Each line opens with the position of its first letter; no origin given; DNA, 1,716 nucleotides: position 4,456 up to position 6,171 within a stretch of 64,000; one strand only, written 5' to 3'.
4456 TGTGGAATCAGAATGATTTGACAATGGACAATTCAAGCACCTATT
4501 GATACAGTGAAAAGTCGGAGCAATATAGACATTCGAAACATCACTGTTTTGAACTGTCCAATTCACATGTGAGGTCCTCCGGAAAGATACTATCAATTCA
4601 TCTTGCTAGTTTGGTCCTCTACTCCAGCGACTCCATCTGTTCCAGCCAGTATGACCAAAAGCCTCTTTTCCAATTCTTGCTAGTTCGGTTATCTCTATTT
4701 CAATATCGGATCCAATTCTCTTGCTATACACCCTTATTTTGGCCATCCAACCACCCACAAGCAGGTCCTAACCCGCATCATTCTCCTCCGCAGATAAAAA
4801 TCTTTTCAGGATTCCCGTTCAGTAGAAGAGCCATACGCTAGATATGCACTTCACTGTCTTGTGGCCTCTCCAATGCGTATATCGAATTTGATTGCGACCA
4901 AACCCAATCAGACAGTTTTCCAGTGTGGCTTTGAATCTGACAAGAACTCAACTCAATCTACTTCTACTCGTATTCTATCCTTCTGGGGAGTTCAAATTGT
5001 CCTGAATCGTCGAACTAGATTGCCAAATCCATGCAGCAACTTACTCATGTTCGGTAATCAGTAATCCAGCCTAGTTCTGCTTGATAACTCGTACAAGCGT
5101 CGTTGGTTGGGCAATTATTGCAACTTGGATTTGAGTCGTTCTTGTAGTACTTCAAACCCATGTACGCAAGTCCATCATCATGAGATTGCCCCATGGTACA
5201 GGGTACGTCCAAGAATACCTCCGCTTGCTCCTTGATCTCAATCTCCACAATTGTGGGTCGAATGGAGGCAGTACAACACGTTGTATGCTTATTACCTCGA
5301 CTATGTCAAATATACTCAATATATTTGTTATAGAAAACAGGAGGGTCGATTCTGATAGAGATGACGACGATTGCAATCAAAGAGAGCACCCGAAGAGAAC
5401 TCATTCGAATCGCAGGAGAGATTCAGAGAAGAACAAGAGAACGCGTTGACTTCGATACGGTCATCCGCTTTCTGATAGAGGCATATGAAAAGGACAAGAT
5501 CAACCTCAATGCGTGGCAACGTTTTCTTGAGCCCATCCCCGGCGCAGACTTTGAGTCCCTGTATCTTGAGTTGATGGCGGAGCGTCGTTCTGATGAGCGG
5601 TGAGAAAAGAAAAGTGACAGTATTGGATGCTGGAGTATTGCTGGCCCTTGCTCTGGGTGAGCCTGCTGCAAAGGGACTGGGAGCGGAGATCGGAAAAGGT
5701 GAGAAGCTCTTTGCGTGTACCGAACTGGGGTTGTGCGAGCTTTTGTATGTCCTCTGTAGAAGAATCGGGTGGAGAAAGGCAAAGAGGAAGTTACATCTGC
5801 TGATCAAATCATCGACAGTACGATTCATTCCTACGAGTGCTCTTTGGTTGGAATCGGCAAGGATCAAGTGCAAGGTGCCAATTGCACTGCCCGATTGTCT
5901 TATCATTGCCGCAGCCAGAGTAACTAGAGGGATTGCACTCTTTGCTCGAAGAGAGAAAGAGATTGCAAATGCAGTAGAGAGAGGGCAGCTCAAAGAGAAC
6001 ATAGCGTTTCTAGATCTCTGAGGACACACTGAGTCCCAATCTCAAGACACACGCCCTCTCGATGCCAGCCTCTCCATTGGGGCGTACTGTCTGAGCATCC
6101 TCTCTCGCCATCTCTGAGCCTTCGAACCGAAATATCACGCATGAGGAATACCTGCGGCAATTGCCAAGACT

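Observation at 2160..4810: Candidate new archaeal RiPP pathway: hidden 46-aa Trp-X-Arg repeat precursor plus an HxsC/HxsB-like radical SAM pair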

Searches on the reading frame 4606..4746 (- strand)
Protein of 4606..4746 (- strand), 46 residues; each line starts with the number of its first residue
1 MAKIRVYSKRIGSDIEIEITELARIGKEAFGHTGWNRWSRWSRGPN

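Call 3: search_protein_families(library=ncbifam, proteins=[window:4606-4746:-], max_evalue=1)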
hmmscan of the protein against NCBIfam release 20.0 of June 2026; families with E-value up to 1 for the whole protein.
window:4606-4746:- (46 aa): 1 family
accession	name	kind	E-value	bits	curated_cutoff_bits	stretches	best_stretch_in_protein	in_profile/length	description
NF010421.0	PRK13847.1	subfamily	0.063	13.5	117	1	8-34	45-70/71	type IV conjugative transfer system coupling protein TraD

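Call 4: search_protein_families(library=pfam, proteins=[window:4606-4746:-], max_evalue=1)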
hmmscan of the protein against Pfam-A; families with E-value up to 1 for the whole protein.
window:4606-4746:- (46 aa): 0 families

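Call 36: list_cluster_members(proteins=[P0123, window:4606-4746:-, window:4606-4758:-, L026:1361-2512:+])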
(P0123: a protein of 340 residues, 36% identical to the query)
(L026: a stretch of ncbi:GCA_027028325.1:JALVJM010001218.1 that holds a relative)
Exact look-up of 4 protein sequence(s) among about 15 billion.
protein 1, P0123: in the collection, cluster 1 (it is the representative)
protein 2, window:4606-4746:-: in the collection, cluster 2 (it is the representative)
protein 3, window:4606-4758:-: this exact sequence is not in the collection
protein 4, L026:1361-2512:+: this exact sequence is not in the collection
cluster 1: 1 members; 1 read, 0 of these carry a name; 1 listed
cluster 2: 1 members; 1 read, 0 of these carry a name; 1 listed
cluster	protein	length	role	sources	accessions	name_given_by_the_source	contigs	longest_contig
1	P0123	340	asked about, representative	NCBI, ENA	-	-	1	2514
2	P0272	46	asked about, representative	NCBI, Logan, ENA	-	-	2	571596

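Call 55: find_homologous_proteins(query=A3, max_evalue=10)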
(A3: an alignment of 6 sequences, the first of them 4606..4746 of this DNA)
Query A3 (6 sequences) (46 aa, profile of the alignment): 10 proteins with E <= 10 among 551 candidates. Only proteins of 24 to 142 residues were searched: fused or split forms outside these lengths cannot appear, so this answer is no evidence that the protein stands alone or is whole; lengths 'longer' or 'shorter' looks for them.
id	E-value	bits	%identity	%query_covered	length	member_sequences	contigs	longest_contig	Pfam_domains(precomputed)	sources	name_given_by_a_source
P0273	2.1e-16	78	24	93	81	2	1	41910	-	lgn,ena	-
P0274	9.3e-16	76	30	93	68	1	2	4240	-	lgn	-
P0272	6.8e-13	67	100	100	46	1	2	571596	-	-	-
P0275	3.1e-10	58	50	39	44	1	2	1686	-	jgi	-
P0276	3.1e-9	55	47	37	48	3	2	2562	-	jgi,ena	-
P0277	6.4e-7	47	59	37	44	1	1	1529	-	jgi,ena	-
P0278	7.5e-7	47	25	91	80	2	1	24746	-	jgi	-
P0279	3.7e-6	45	21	83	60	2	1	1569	-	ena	-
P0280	5.6e-6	44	-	-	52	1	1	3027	-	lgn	-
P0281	1.6e-4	40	30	96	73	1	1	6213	-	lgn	-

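Call 57: find_encoding_contigs(protein=P0278, flank=8000, max_places=2)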
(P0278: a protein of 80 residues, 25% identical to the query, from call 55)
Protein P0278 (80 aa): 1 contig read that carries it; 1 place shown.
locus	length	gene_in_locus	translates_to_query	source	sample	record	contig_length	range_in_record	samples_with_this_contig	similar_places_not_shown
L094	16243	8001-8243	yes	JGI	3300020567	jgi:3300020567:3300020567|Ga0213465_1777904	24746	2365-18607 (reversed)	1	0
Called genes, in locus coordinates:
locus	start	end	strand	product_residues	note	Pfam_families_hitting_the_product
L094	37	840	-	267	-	-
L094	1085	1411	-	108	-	-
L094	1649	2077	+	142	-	PF22415:PSV_ORF131-like_dom (weak)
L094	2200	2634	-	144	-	-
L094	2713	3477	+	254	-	-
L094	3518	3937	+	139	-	-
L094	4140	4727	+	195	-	-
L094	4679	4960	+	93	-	-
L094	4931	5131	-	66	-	-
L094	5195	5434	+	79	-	-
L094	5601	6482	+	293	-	PF04055:Radical_SAM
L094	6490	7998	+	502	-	PF04055:Radical_SAM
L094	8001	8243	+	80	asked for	-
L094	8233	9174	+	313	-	PF04055:Radical_SAM (weak)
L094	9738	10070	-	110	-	-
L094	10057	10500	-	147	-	-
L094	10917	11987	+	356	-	-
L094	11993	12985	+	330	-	-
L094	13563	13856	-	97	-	-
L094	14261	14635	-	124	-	PF13091:PLDc_2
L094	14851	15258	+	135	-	-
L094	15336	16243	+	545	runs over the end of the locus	-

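Call 58: find_encoding_contigs(protein=P0281, flank=6000, max_places=2)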
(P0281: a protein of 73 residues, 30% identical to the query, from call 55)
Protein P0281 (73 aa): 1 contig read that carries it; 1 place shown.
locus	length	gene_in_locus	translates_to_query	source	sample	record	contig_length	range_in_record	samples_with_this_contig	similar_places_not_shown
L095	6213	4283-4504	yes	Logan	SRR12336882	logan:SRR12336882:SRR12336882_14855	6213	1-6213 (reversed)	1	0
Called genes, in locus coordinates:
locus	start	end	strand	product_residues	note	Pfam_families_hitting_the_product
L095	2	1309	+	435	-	?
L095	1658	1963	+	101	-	-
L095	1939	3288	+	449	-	PF04055:Radical_SAM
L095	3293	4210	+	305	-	PF04055:Radical_SAM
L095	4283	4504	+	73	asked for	-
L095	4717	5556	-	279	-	PF01564:Spermine_synth (weak)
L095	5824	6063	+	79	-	-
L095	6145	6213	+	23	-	?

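Call 59: find_encoding_contigs(protein=P0280, flank=4000, max_places=2)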
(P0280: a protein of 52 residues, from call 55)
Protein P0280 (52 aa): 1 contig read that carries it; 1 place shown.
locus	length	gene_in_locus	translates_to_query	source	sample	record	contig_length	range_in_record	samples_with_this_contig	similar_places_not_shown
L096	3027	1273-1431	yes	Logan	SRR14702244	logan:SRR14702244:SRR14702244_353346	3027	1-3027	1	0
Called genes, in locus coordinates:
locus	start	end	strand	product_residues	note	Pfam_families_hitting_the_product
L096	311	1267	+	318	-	PF13353:Fer4_12 (weak), PF04055:Radical_SAM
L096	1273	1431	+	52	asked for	-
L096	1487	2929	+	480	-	PF00133:tRNA-synt_1, PF01406:tRNA-synt_1e, PF09334:tRNA-synt_1g, PF00133:tRNA-synt_1, PF08264:Anticodon_1, PF19303:Anticodon_3 (weak)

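Call 91: search_protein_families(library=pfam, proteins=[L094:10917-11987:+, L094:11993-12985:+, L094:2713-3477:+, L094:37-840:-, L095:1658-1963:+], max_evalue=0.001)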
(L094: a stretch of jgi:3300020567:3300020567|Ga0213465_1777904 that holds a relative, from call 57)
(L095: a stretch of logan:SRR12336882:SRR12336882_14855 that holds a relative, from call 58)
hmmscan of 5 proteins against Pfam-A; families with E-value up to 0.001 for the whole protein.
L094:10917-11987:+ (356 aa): 0 families

L094:11993-12985:+ (330 aa): 0 families

L094:2713-3477:+ (254 aa): 0 families

L094:37-840:- (267 aa): 0 families

L095:1658-1963:+ (101 aa): 0 families

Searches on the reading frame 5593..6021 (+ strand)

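Call 66: search_protein_families(library=padloc, proteins=[window:5593-6021:+], max_evalue=0.01)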
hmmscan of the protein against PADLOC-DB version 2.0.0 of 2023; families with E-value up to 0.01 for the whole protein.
window:5593-6021:+ (142 aa): 0 families

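Call 67: search_protein_families(library=pfam, proteins=[window:5593-6021:+], max_evalue=0.001)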
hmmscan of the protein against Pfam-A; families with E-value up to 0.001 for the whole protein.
window:5593-6021:+ (142 aa): 1 family
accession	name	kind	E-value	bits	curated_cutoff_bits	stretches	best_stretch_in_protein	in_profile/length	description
PF01850.27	PIN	-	6.1e-10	40.2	23.6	1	10-116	2-108/120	PIN domain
